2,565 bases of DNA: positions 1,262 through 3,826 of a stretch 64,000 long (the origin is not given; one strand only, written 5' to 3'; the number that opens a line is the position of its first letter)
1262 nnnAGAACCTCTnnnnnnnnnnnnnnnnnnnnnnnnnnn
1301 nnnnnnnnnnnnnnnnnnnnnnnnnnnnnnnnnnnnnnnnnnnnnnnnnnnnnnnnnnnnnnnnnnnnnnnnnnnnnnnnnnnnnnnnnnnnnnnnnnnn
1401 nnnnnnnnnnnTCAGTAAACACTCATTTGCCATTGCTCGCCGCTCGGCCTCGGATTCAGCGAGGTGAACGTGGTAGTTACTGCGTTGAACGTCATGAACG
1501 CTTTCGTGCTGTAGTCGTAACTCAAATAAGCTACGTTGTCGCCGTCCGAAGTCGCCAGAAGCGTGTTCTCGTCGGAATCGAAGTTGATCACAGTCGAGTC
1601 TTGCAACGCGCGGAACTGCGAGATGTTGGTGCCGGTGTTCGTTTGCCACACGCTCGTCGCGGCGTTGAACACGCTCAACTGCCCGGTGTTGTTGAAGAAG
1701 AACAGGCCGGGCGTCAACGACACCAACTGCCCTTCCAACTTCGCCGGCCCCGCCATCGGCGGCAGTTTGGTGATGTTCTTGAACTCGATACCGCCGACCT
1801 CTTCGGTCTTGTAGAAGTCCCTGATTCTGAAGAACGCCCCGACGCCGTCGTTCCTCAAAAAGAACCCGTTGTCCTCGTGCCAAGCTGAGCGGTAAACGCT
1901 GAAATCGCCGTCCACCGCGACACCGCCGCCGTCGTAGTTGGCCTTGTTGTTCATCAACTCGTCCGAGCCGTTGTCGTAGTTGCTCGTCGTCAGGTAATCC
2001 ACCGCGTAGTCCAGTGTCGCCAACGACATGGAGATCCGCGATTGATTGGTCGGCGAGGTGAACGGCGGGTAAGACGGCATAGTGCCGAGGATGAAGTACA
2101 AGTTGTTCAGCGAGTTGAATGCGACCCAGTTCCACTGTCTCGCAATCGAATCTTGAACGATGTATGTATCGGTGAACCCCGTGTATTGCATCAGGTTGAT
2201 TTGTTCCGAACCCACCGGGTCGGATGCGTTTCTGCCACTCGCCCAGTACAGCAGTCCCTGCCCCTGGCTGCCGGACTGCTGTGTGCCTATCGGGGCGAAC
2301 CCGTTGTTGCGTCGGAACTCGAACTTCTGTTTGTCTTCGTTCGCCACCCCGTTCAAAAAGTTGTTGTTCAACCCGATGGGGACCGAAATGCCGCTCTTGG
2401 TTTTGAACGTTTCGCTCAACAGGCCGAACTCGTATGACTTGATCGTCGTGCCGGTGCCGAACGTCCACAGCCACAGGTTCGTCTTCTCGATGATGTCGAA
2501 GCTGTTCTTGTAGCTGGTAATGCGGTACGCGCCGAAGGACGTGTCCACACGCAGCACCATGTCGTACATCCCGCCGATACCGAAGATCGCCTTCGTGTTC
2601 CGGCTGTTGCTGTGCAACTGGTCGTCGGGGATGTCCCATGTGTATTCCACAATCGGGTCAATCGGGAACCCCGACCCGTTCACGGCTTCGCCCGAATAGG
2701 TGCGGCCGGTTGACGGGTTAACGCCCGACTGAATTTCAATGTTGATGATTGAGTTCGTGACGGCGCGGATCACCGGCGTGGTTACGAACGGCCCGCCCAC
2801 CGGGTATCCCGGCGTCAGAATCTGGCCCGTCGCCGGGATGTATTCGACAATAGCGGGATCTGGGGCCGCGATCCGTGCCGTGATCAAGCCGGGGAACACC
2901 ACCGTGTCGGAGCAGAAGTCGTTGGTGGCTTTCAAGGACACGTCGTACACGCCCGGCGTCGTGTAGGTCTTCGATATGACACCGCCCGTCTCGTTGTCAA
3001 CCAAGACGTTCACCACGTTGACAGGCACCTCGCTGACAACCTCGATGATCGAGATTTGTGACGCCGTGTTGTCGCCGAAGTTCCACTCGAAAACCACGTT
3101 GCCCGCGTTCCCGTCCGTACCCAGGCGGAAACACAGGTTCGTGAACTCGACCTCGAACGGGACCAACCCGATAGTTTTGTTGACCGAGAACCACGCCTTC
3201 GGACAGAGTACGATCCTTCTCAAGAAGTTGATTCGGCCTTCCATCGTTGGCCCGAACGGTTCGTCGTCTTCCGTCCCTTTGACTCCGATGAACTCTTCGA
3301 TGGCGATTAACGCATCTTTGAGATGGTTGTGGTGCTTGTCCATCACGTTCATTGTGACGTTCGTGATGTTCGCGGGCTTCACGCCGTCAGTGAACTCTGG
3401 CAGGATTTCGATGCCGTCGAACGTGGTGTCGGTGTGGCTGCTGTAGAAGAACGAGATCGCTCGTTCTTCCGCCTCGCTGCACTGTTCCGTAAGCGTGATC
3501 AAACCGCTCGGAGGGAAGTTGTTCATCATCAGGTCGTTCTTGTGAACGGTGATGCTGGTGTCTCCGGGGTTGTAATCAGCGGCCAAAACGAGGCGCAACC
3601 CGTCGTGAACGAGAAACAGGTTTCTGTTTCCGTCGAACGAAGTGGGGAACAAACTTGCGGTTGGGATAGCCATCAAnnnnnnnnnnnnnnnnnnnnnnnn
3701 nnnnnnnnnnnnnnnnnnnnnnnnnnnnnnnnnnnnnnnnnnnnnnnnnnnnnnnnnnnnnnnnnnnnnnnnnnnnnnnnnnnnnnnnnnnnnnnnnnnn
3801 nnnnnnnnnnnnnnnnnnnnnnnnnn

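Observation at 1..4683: Three consecutive fibre paralogs with a shared N-terminal module and PKD-like domain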

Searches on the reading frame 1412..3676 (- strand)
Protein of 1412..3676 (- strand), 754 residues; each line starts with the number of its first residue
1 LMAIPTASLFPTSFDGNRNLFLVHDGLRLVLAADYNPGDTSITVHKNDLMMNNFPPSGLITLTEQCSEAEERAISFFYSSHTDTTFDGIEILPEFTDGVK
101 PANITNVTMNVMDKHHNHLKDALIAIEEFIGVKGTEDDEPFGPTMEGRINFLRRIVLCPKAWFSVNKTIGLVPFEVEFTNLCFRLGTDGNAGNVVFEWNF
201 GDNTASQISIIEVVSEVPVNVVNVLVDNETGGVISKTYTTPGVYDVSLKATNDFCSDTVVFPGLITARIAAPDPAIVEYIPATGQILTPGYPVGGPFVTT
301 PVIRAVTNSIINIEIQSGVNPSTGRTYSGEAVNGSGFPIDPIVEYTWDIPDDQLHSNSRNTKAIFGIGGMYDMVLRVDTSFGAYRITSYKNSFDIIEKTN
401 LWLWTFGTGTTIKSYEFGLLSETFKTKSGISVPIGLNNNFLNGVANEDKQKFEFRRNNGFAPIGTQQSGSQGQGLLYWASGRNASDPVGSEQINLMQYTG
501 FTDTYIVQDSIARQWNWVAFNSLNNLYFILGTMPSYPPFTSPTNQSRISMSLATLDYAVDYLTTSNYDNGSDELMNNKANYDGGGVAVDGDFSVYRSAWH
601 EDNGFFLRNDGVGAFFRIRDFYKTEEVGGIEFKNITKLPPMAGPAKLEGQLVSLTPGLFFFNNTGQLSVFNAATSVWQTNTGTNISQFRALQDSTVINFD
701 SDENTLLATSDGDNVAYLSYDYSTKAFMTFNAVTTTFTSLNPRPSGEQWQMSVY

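Call 7: search_protein_families(library=pfam, proteins=[window:1412-3676:-], max_evalue=0.1)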
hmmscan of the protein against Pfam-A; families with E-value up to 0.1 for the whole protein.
window:1412-3676:- (754 aa): 2 families
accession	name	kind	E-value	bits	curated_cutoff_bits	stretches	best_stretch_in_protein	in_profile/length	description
PF18911.6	PKD_4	-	1.6e-10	41.3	27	2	341-384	33-75/85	PKD domain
PF00801.26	PKD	-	6.6e-08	32.9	23.5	1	175-254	16-69/80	PKD domain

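Call 8: search_protein_families(library=phrogs, proteins=[window:1412-3676:-], max_evalue=0.01)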
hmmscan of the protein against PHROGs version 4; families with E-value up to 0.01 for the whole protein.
window:1412-3676:- (754 aa): 0 families

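Call 29: search_solved_structures(query=window:1412-3676:-, max_evalue=1)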
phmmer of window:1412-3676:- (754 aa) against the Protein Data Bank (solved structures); distinct sequences matched with E-value up to 1: 0.

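Call 32: find_homologous_proteins(query=window:1412-3676:-, max_evalue=0.001)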
Query window:1412-3676:- (754 aa): 825 proteins with E <= 0.001 among 8000 candidates; the best 120 are listed.
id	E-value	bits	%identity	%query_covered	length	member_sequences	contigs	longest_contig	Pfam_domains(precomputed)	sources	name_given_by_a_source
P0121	0.0e+0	1712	100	99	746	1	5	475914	PF00801.27,PF18911.7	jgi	jgi:PKD repeat protein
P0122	0.0e+0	1505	86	100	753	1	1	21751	PF00801.27,PF18911.7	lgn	-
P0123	0.0e+0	1231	70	100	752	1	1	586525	PF00801.27,PF18911.7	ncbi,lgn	-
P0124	0.0e+0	1185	67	100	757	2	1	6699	PF00801.27,PF18911.7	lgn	-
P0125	0.0e+0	1180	68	100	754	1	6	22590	PF00801.27,PF18911.7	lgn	-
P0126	0.0e+0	1170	67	100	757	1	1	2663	PF00801.27,PF18911.7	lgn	-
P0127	0.0e+0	1164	66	100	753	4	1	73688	PF00801.27,PF18911.7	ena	-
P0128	0.0e+0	1162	66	100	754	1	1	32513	PF00801.27,PF18911.7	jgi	-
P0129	0.0e+0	1133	65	100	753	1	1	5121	PF00801.27,PF18911.7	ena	-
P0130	0.0e+0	1128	65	100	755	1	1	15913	PF00801.27,PF18911.7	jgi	jgi:PKD repeat protein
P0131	0.0e+0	1126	65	100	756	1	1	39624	PF00801.27,PF18911.7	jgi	-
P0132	0.0e+0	1045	60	100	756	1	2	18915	PF00801.27,PF18911.7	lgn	-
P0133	9.8e-285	965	56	100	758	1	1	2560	PF00801.27,PF18911.7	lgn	-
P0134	4.6e-281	952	58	100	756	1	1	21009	PF00801.27,PF18911.7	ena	-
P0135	4.0e-278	943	56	100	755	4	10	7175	PF00801.27,PF18911.7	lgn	-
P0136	2.7e-273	927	54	100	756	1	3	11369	PF00801.27,PF18911.7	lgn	-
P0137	3.0e-273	927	55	100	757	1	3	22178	PF00801.27,PF18911.7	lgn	-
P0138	4.5e-271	919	54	100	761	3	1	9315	PF00801.27,PF18911.7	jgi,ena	-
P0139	1.7e-270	918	56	99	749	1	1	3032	PF00801.27,PF18911.7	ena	-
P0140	1.1e-266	905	53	100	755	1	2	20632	PF00801.27,PF18911.7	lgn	-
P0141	4.6e-266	903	55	100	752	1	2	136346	PF00801.27,PF18911.7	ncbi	-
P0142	5.7e-266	903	54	100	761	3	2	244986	PF00801.27,PF18911.7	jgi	jgi:PKD repeat protein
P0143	6.3e-266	902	54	100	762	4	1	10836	PF00801.27,PF18911.7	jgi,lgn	-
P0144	8.2e-265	899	54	100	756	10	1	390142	PF00801.27,PF18911.7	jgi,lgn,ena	-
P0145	1.6e-264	898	54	100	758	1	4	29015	PF00801.27,PF18911.7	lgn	-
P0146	4.1e-264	896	54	100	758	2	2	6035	PF00801.27,PF18911.7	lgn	-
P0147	7.8e-263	892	55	99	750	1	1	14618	PF00801.27,PF18911.7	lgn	-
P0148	1.4e-262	891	54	100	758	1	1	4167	PF00801.27,PF18911.7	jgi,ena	-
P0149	4.1e-262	890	55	100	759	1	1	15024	PF00801.27,PF18911.7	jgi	jgi:PKD repeat protein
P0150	9.6e-262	889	54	100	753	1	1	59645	PF00801.27,PF18911.7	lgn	-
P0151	1.5e-261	888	52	100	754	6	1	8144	PF00801.27,PF18911.7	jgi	jgi:PKD repeat protein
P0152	2.9e-261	887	53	100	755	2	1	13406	PF00801.27,PF18911.7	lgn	-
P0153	2.9e-261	887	53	100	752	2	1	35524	PF00801.27,PF18911.7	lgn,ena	-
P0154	5.9e-261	886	53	100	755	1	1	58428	PF00801.27,PF18911.7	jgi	jgi:PKD repeat protein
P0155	9.1e-261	885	54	100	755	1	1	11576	PF00801.27,PF18911.7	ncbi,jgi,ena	jgi:PKD repeat protein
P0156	1.1e-260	885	54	100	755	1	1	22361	PF00801.27,PF18911.7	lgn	-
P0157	2.9e-260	884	54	100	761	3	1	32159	PF00801.27,PF18911.7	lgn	-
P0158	3.6e-260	883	53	100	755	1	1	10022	PF00801.27,PF18911.7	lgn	-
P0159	8.6e-260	882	53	100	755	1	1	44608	PF00801.27,PF18911.7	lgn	-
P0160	1.2e-259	882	53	100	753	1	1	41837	PF18911.7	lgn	-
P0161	1.5e-259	881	53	100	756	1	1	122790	PF00801.27,PF18911.7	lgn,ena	-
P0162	1.5e-259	881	53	100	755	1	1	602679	PF00801.27,PF18911.7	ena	-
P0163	2.0e-259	881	54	100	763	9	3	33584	PF00801.27,PF18911.7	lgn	-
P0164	1.1e-258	878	53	100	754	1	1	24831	PF00801.27,PF18911.7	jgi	-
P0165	2.2e-258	877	53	100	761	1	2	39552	PF00801.27,PF18911.7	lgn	-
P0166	2.6e-258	877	53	100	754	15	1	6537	PF00801.27,PF18911.7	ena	-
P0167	3.8e-258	877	54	100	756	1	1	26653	PF00801.27,PF18911.7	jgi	jgi:PKD repeat protein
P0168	5.1e-258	876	53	100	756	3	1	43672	PF00801.27,PF18911.7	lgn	-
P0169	2.6e-257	874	52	99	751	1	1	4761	PF00801.27,PF18911.7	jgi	jgi:PKD repeat protein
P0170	2.9e-257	874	53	100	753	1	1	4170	PF00801.27,PF18911.7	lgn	-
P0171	3.2e-257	874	53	100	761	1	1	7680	PF00801.27,PF18911.7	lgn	-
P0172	8.5e-257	872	53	100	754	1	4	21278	PF00801.27,PF18911.7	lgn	-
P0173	1.2e-256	872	53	100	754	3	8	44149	PF00801.27,PF18911.7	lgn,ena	-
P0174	1.9e-256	871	53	100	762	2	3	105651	PF00801.27,PF18911.7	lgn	-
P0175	2.0e-256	871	53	100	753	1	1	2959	PF00801.27,PF18911.7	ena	-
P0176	2.2e-256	871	53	100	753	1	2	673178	PF00801.27,PF18911.7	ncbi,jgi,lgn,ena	jgi:PKD repeat protein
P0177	2.9e-256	870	53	100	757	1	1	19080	PF00801.27,PF18911.7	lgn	-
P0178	3.0e-256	870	53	100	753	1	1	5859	PF00801.27,PF18911.7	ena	-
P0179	3.0e-256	870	52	100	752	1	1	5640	PF00801.27,PF18911.7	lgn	-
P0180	3.2e-256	870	53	100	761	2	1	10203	PF00801.27,PF18911.7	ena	-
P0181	5.6e-256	870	54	100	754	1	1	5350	PF00801.27,PF18911.7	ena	-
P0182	8.6e-256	869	52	100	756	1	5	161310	PF00801.27,PF18911.7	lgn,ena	-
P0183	1.4e-255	868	52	100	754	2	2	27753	PF00801.27,PF18911.7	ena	-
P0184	2.2e-255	868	54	100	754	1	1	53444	PF00801.27,PF18911.7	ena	-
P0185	6.0e-255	866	53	100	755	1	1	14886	PF00801.27,PF18911.7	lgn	-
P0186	9.5e-255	865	52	100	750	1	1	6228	PF00801.27,PF18911.7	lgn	-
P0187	1.1e-254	865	53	100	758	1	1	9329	PF00801.27,PF18911.7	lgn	-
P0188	1.5e-254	865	52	100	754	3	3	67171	PF00801.27,PF18911.7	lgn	-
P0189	1.8e-254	865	53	100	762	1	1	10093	PF00801.27,PF18911.7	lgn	-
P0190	2.0e-254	864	51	100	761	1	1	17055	PF00801.27,PF18911.7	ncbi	-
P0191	2.1e-254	864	53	100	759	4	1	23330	PF00801.27,PF18911.7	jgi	jgi:PKD repeat protein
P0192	3.2e-254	864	53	100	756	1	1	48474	PF00801.27,PF18911.7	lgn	-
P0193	4.1e-254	863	53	100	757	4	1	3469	PF00801.27,PF18911.7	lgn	-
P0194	5.8e-254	863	52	100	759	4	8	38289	PF00801.27,PF18911.7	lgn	-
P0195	5.9e-254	863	52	100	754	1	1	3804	PF00801.27,PF18911.7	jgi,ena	-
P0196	9.8e-254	862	52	100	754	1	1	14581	PF00801.27,PF18911.7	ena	-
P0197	2.2e-253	861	51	100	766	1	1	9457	PF00801.27,PF18911.7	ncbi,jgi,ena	jgi:PKD repeat protein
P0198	2.2e-253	861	52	100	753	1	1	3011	PF00801.27,PF18911.7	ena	-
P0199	2.9e-253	861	53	99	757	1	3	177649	PF00801.27,PF18911.7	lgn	-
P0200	8.3e-253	859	53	100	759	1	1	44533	PF00801.27,PF18911.7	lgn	-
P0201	1.6e-252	858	53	100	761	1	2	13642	PF00801.27,PF18911.7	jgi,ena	-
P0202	1.8e-252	858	52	100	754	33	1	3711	PF00801.27,PF18911.7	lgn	-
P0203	2.8e-252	857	52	100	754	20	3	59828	PF00801.27,PF18911.7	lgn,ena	-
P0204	2.9e-252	857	53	100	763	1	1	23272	PF00801.27,PF18911.7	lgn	-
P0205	4.1e-252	857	52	100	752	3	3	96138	PF00801.27,PF18911.7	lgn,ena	-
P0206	2.6e-251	854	53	100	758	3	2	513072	PF00801.27,PF18911.7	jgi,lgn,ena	jgi:PKD repeat protein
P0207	3.3e-251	854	51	100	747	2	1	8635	PF00801.27,PF18911.7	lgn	-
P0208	5.8e-251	853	52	100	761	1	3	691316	PF00801.27,PF18911.7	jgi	jgi:PKD repeat protein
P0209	8.1e-251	852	52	100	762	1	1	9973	PF00801.27,PF18911.7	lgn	-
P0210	1.1e-250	852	52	100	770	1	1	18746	PF00801.27,PF18911.7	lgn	-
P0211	1.1e-250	852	51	100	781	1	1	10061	PF00801.27,PF18911.7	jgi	jgi:PKD repeat protein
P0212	1.1e-250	852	51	100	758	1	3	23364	PF00801.27,PF18911.7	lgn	-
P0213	1.1e-250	852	51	100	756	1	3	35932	PF00801.27,PF18911.7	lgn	-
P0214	2.2e-250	851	52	100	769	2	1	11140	PF00801.27,PF18911.7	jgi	jgi:PKD repeat protein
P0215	2.8e-250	851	53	100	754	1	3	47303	PF18911.7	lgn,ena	-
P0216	3.0e-250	851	52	100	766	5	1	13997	PF00801.27,PF18911.7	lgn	-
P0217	3.1e-250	851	51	100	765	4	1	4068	PF00801.27,PF18911.7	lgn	-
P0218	8.2e-250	849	53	100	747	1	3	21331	PF00801.27,PF18911.7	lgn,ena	-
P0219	8.2e-250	849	52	100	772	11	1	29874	PF00801.27,PF18911.7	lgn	-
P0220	8.9e-250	849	52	100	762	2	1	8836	PF00801.27,PF18911.7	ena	-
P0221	1.1e-249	849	52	100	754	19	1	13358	PF00801.27,PF18911.7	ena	-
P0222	1.2e-249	849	53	100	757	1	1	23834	PF00801.27,PF18911.7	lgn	-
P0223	1.8e-249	848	51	100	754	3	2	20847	PF00801.27,PF18911.7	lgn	-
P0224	3.0e-249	847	52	100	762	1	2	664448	PF00801.27,PF18911.7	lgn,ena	-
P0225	3.2e-249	847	52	100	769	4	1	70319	PF00801.27,PF18911.7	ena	-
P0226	3.6e-249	847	52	99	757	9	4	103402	PF00801.27,PF18911.7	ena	-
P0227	3.8e-249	847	53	100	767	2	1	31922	PF00801.27,PF18911.7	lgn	-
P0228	5.0e-249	847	53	100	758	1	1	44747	PF00801.27,PF18911.7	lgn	-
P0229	5.8e-249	846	52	99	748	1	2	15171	PF00801.27,PF18911.7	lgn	-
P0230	5.9e-249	846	51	100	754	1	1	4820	PF00801.27,PF18911.7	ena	-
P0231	2.8e-248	844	51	100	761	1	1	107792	PF00801.27,PF18911.7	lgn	-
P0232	2.9e-248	844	51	100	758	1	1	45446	PF00801.27,PF18911.7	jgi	-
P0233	3.1e-248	844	53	100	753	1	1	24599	PF18911.7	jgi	jgi:hypothetical protein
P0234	3.4e-248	844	53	100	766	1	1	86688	PF00801.27,PF18911.7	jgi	jgi:PKD repeat protein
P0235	3.5e-248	844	51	100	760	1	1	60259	PF00801.27,PF18911.7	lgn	-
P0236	4.7e-248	843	51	100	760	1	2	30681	PF00801.27,PF18911.7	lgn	-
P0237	5.3e-248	843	52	100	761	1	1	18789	PF00801.27,PF18911.7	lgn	-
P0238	5.5e-248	843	53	100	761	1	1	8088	PF00801.27,PF18911.7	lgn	-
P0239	7.1e-248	843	52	100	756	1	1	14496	PF00801.27,PF18911.7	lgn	-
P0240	9.8e-248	842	51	100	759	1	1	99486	PF00801.27,PF18911.7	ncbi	-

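Call 60: search_protein_families(library=pfam, proteins=[P0123, P0134, P0141, P0144, P0176, P0208, P0224, P0240, P0211, P0190], max_evalue=1)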
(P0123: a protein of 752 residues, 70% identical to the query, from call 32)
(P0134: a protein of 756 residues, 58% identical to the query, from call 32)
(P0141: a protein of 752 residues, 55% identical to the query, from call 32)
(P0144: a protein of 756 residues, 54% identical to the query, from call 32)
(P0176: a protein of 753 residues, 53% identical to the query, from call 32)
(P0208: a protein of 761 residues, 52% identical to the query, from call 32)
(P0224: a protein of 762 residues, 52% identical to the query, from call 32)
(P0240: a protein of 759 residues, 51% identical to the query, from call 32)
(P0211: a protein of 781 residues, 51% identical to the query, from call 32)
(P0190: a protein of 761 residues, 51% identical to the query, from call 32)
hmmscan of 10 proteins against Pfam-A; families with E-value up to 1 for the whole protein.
P0123 (752 aa): 2 families
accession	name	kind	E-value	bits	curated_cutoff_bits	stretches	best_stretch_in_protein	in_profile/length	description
PF18911.6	PKD_4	-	1.1e-07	32.2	27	1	185-255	28-76/85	PKD domain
PF00801.26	PKD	-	6.3e-07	29.8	23.5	1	169-255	12-73/80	PKD domain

P0134 (756 aa): 2 families
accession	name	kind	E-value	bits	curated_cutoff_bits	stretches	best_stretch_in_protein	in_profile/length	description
PF18911.6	PKD_4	-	7.8e-12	45.5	27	2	184-257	26-76/85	PKD domain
PF00801.26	PKD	-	9.4e-10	38.8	23.5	1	172-259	14-75/80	PKD domain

P0141 (752 aa): 2 families
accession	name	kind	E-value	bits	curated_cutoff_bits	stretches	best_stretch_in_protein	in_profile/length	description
PF18911.6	PKD_4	-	2e-12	47.4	27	2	185-256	27-75/85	PKD domain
PF00801.26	PKD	-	5.9e-12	45.9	23.5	1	163-256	5-72/80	PKD domain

P0144 (756 aa): 2 families
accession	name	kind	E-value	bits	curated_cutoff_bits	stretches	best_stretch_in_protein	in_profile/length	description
PF18911.6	PKD_4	-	5.6e-11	42.8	27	2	187-259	29-78/85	PKD domain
PF00801.26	PKD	-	4.3e-09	36.7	23.5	1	166-259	8-75/80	PKD domain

P0176 (753 aa): 2 families
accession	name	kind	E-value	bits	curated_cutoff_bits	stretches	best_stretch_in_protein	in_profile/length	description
PF00801.26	PKD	-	3.2e-11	43.5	23.5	1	175-255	16-73/80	PKD domain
PF18911.6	PKD_4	-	3.3e-10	40.3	27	2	187-255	28-76/85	PKD domain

P0208 (761 aa): 2 families
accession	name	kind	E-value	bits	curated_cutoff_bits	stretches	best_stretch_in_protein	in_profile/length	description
PF00801.26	PKD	-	1.9e-09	37.8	23.5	1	173-262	13-73/80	PKD domain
PF18911.6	PKD_4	-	3.6e-09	37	27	2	234-262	48-76/85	PKD domain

P0224 (762 aa): 3 families
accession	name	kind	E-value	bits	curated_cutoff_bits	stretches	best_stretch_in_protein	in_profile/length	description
PF18911.6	PKD_4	-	2e-12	47.4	27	3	347-391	31-75/85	PKD domain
PF00801.26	PKD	-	5.7e-11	42.7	23.5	2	171-261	11-71/80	PKD domain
PF15846.10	DUF4720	-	0.24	11.7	27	1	395-462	24-92/96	Domain of unknown function (DUF4720)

P0240 (759 aa): 2 families
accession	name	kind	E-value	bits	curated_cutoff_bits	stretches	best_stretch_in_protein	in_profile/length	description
PF18911.6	PKD_4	-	5.8e-12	45.9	27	2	183-259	23-76/85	PKD domain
PF00801.26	PKD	-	6.1e-11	42.6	23.5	1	179-264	19-78/80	PKD domain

P0211 (781 aa): 2 families
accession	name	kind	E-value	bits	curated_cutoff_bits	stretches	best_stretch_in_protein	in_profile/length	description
PF18911.6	PKD_4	-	1.7e-11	44.5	27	3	251-278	47-74/85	PKD domain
PF00801.26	PKD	-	7.4e-08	32.7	23.5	1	176-278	16-71/80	PKD domain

P0190 (761 aa): 2 families
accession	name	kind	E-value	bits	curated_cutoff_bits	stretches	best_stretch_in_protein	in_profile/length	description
PF18911.6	PKD_4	-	1.5e-09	38.3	27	2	229-257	48-76/85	PKD domain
PF00801.26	PKD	-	1e-08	35.5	23.5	1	172-257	14-73/80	PKD domain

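Call 63: search_solved_structures(query=A5, max_evalue=10)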
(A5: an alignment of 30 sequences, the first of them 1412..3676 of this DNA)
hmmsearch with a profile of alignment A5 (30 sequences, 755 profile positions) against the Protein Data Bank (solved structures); distinct sequences matched with E-value up to 10: 13.
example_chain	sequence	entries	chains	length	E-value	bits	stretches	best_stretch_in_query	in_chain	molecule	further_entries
1xd5_A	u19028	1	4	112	0.0063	17.6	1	657-710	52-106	antifungal protein GAFP-1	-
1wgo_A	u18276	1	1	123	0.053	14.6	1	228-260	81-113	VPS10 domain-containing receptor SorCS2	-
6ffy_A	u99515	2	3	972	0.093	13.8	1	228-276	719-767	VPS10 domain-containing receptor SorCS2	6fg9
2kzw_A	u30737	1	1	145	0.19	12.7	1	148-205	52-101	Uncharacterized protein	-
1xd6_A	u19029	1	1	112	0.22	12.5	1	656-710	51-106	gastrodianin-4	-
4u7k_A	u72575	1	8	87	0.25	12.3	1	234-259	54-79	ColH protein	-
4u6t_A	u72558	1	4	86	0.25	12.3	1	234-259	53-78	ColH protein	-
4jrw_A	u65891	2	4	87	0.43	11.5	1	230-255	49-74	Collagenase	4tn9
2y72_A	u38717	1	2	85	0.44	11.5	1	230-255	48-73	COLLAGENASE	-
1jpc_A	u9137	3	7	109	0.46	11.5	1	643-712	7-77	AGGLUTININ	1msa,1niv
4aqo_A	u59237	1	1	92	0.5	11.3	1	187-230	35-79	COLLAGENASE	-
8d08_A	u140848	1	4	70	0.83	10.6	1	101-153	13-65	HALC4_135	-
7mgq_A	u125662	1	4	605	2.6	9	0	158-194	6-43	5-aminoimidazole-4-carboxamide ribonucleotide formyltransferase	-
